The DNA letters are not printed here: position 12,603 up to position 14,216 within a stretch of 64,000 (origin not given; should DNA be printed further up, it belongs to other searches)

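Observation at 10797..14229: Second RiPP-type locus: four unannotated 28-30-aa peptide genes interleaved with two radical SAM/SPASM maturases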

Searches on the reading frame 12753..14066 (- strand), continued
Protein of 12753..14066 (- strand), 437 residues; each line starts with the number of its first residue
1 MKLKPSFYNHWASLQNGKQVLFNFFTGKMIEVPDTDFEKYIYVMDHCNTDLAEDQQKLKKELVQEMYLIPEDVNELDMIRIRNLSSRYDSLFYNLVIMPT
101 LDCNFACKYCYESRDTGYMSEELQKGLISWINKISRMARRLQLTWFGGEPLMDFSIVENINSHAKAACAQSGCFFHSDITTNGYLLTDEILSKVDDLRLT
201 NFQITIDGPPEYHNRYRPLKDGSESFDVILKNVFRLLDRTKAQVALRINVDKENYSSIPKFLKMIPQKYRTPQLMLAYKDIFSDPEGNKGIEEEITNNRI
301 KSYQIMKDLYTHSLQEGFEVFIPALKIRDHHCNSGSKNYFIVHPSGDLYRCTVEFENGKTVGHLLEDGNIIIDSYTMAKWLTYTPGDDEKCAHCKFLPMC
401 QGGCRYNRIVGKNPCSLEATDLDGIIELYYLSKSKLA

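Call 90: fold_search(model_id=the predicted structure, library=pdb)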
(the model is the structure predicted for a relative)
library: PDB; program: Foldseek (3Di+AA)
matches with E <= 10: 1795; with E <= 0.001: 124
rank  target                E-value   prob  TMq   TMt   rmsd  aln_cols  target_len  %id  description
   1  5why_B                1.2e-20  1.00  0.68  0.70   7.4       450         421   23  Structural Insights into Thioether Bond Formation in the Biosynthesis of Sactipeptides (released 2017-07-26)
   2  5wgg_A                2.9e-20  1.00  0.68  0.67   7.6       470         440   21  Structural Insights into Thioether Bond Formation in the Biosynthesis of Sactipeptides (released 2017-07-26)
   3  5why_A                4.8e-20  1.00  0.67  0.69   7.6       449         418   21  Structural Insights into Thioether Bond Formation in the Biosynthesis of Sactipeptides (released 2017-07-26)
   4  4k36_B                1.5e-16  1.00  0.58  0.68   5.5       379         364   17  His6 tagged anSMEcpe with bound AdoMet (released 2013-05-08)
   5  4k37_A                7.1e-16  1.00  0.57  0.67   5.5       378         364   17  Native anSMEcpe with bound AdoMet (released 2013-05-08)
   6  4k39_A                1.1e-15  1.00  0.57  0.67   5.5       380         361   16  Native anSMEcpe with bound AdoMet and Cp18Cys peptide (released 2013-05-08)
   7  4k37_B                1.5e-15  1.00  0.58  0.68   5.1       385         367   16  Native anSMEcpe with bound AdoMet (released 2013-05-08)
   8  9gm3_C                1.8e-15  1.00  0.56  0.65   7.9       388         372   16  Crystal structure of the complex formed between the radical SAM protein ChlB and the leader region of its precursor su (released 2025-06-25)
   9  4k38_B                2.1e-15  1.00  0.60  0.71   4.9       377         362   18  Native anSMEcpe with bound AdoMet and Kp18Cys peptide (released 2013-05-08)
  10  9gmc_A                2.9e-15  1.00  0.60  0.69   5.1       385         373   16  Crystal structure of the complex formed between the radical SAM protein ChlB and the R3A mutant of ChlA (released 2025-06-25)
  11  9gm3_A                3.2e-15  1.00  0.59  0.68   5.3       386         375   16  Crystal structure of the complex formed between the radical SAM protein ChlB and the leader region of its precursor su (released 2025-06-25)
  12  4k36_A                4.1e-15  1.00  0.57  0.64   5.5       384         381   17  His6 tagged anSMEcpe with bound AdoMet (released 2013-05-08)
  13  4k39_B                4.3e-15  1.00  0.59  0.69   4.9       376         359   17  Native anSMEcpe with bound AdoMet and Cp18Cys peptide (released 2013-05-08)
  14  9gmc_C                5.4e-15  1.00  0.60  0.69   5.2       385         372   16  Crystal structure of the complex formed between the radical SAM protein ChlB and the R3A mutant of ChlA (released 2025-06-25)
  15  4k38_A                7.7e-15  1.00  0.57  0.66   5.4       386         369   17  Native anSMEcpe with bound AdoMet and Kp18Cys peptide (released 2013-05-08)
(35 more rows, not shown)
